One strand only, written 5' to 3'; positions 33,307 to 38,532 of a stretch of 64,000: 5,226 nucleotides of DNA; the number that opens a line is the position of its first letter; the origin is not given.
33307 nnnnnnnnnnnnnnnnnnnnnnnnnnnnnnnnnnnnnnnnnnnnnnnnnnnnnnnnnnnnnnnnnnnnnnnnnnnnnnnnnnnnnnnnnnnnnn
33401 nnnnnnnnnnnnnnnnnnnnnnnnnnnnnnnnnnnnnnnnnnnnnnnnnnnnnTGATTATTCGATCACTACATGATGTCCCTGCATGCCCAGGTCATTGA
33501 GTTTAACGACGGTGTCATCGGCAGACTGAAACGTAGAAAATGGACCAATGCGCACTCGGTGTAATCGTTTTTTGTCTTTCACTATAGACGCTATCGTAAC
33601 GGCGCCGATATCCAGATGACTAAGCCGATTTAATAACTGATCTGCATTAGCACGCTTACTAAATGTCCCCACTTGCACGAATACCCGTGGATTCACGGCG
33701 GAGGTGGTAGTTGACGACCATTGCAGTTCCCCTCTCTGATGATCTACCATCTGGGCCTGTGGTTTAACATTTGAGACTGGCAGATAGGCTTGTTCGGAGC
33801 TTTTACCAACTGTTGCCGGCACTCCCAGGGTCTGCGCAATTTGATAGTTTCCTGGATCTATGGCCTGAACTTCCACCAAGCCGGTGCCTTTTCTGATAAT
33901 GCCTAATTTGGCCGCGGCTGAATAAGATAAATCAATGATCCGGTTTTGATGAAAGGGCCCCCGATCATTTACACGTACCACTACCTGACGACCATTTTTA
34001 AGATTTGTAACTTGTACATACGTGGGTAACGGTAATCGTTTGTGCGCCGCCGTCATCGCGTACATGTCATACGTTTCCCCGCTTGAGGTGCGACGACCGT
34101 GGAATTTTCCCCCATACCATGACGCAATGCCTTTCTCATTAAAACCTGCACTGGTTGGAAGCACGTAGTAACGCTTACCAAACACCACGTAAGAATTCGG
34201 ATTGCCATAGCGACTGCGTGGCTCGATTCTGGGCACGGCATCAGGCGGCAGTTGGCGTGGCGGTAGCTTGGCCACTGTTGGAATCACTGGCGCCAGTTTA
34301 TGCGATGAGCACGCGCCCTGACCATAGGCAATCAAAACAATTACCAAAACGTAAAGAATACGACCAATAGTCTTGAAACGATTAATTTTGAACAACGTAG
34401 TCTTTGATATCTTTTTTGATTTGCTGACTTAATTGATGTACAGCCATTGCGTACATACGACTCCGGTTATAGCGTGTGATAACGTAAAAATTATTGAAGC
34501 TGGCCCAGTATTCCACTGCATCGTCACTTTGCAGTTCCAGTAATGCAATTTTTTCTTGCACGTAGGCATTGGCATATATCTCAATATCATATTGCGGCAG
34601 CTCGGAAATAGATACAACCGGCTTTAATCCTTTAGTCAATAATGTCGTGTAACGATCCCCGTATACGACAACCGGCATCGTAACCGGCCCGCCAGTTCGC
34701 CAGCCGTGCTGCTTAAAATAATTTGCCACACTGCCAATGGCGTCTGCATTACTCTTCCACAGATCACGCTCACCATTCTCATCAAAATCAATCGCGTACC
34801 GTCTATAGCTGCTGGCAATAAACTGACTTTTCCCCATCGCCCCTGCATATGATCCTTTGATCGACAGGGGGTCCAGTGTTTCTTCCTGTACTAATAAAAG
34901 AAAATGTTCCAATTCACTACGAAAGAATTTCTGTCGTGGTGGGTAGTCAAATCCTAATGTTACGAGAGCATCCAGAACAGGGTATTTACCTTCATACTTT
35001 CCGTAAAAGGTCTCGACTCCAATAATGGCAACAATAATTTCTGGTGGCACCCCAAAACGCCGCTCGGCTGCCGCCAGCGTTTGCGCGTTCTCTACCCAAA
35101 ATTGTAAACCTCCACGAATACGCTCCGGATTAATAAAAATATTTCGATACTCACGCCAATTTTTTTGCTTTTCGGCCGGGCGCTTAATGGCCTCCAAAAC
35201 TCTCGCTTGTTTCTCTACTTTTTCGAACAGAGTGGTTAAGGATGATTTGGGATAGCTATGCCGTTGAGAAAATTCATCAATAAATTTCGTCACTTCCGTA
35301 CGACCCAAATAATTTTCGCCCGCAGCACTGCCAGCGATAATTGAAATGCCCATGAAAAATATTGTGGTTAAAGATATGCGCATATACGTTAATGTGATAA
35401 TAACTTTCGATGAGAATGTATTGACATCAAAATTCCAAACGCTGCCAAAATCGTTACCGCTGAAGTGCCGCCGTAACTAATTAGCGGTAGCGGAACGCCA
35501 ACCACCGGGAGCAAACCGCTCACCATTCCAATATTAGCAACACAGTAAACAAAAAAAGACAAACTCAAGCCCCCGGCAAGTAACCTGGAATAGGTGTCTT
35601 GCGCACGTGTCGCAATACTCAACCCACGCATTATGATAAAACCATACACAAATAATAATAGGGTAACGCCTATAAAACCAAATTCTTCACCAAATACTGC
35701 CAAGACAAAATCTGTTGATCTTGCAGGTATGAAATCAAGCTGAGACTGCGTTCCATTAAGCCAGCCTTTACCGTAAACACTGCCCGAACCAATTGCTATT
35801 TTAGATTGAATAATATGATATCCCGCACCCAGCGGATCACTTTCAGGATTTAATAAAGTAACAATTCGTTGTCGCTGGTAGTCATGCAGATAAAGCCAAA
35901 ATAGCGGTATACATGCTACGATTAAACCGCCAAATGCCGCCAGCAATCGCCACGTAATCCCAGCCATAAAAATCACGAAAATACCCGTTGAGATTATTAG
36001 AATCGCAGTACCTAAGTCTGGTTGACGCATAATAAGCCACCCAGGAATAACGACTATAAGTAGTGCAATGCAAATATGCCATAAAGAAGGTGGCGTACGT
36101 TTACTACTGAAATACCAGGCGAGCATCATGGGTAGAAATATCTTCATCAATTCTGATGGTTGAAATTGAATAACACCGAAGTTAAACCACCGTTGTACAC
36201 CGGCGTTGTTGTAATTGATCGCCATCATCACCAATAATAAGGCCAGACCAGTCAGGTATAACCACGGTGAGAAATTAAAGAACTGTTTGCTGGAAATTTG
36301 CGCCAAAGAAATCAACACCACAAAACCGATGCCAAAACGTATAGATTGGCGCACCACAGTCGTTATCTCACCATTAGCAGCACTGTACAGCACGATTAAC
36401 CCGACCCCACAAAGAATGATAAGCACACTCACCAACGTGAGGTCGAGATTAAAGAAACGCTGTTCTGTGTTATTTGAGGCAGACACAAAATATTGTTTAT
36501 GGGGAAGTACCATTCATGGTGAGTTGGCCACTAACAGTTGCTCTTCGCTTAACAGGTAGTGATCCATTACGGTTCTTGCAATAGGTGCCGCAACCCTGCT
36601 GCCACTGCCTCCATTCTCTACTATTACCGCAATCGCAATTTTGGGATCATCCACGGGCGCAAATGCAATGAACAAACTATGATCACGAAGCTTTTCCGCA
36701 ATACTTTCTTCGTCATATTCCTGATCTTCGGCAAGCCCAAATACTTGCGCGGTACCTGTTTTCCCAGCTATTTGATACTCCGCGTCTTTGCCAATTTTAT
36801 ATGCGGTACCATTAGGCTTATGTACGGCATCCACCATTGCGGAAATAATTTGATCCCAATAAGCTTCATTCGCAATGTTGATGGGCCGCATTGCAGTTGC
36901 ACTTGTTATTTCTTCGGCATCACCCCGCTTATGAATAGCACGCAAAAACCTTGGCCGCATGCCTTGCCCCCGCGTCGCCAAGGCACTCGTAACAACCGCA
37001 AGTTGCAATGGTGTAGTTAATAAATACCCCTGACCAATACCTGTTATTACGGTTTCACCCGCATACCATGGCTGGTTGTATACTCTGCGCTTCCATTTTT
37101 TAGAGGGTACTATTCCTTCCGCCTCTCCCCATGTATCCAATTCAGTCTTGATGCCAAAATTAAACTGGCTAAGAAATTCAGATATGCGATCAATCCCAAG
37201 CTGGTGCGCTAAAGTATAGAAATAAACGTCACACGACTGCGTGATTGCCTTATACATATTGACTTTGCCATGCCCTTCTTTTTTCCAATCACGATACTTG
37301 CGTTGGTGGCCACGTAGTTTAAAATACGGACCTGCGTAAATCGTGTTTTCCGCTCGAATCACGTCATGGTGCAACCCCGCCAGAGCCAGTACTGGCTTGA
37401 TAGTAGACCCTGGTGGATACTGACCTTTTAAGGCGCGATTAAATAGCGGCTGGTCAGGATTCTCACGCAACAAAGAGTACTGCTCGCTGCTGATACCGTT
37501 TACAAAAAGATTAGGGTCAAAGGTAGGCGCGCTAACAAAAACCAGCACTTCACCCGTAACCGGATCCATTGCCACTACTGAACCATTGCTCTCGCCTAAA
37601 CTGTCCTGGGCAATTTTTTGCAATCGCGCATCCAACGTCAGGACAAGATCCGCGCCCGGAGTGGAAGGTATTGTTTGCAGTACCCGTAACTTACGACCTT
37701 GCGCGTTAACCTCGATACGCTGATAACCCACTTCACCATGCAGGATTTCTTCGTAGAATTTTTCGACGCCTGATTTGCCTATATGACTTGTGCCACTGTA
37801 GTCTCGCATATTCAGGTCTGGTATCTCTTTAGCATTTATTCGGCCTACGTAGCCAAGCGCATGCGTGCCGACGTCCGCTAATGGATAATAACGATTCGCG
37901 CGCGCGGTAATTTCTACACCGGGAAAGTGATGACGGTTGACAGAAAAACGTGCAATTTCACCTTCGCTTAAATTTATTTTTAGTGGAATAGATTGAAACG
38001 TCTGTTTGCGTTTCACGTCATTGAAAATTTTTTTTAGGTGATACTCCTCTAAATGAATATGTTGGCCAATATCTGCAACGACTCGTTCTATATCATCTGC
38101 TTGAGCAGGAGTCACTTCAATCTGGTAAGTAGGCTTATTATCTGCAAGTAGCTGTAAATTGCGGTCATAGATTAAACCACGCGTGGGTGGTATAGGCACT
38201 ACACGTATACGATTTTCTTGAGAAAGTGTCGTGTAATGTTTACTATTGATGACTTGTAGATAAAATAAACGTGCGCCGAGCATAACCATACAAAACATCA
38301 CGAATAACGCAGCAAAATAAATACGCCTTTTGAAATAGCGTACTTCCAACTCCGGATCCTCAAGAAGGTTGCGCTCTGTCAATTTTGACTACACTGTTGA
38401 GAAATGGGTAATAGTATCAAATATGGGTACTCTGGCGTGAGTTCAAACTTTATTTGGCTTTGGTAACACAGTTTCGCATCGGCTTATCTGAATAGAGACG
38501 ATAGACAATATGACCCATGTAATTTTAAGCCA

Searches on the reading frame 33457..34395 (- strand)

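Call 9: search_protein_families(library=pfam, proteins=[window:33457-34395:-], max_evalue=0.00001)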
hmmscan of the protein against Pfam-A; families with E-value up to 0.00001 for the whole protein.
window:33457-34395:- (312 aa): 2 families
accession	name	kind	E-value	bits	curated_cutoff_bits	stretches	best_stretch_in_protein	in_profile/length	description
PF03330.24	DPBB_1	-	2e-27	95.7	28.8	1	87-175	2-82/83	Lytic transglycolase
PF05036.18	SPOR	-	5e-14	52.8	21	1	238-305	5-71/76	SPOR domain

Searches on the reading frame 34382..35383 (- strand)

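Call 9: search_protein_families(library=pfam, proteins=[window:34382-35383:-], max_evalue=0.00001)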
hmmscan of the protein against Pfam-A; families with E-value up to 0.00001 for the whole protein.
window:34382-35383:- (333 aa): 1 family
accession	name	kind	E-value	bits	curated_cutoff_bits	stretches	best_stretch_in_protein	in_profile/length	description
PF13406.11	SLT_2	-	1.7e-98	329.9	24.3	1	30-320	5-292/292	Transglycosylase SLT domain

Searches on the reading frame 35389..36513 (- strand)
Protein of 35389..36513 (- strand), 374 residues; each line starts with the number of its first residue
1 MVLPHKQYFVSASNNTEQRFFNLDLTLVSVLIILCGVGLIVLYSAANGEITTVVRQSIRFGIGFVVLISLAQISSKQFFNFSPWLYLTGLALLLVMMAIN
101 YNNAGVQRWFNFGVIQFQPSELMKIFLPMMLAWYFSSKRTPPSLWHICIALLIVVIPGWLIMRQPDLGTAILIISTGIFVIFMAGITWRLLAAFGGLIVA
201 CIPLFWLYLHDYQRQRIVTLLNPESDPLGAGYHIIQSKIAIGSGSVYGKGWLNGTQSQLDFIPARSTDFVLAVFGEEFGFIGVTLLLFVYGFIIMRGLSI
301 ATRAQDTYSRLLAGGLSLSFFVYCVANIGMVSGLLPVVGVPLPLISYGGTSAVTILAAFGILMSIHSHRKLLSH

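Call 9: search_protein_families(library=pfam, proteins=[window:35389-36513:-], max_evalue=0.00001)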
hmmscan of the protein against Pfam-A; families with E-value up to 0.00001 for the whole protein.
window:35389-36513:- (374 aa): 1 family
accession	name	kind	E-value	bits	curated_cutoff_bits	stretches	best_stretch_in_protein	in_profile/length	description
PF01098.24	FTSW_RODA_SPOVE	-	1.5e-103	347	26.4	1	28-370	4-355/356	Cell cycle protein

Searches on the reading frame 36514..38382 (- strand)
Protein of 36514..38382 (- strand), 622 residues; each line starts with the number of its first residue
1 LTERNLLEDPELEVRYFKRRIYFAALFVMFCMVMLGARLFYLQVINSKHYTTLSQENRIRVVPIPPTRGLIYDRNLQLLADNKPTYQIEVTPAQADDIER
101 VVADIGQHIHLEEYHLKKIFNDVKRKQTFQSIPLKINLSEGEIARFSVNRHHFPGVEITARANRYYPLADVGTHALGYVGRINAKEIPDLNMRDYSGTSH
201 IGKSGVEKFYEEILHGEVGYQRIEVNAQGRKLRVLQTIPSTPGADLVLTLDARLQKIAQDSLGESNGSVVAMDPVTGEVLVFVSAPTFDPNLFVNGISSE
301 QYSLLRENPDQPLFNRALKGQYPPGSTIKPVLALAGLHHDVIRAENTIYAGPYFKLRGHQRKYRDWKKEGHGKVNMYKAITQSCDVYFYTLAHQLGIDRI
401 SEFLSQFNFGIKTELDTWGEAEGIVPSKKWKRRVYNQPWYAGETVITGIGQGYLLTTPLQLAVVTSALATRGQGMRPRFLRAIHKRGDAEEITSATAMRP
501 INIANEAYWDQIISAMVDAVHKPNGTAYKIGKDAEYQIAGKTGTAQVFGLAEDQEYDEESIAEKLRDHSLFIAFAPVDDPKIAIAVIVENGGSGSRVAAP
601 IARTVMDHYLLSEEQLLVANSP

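Call 9: search_protein_families(library=pfam, proteins=[window:36514-38382:-], max_evalue=0.00001)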
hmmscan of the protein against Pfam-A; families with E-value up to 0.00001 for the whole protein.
window:36514-38382:- (622 aa): 2 families
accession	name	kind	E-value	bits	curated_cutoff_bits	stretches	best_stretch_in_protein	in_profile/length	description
PF00905.27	Transpeptidase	-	4.3e-68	230.1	22.1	1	267-607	1-299/299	Penicillin binding protein transpeptidase domain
PF03717.20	PBP_dimer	-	6.8e-45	154.1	24.4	1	63-235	1-179/180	Penicillin-binding Protein dimerisation domain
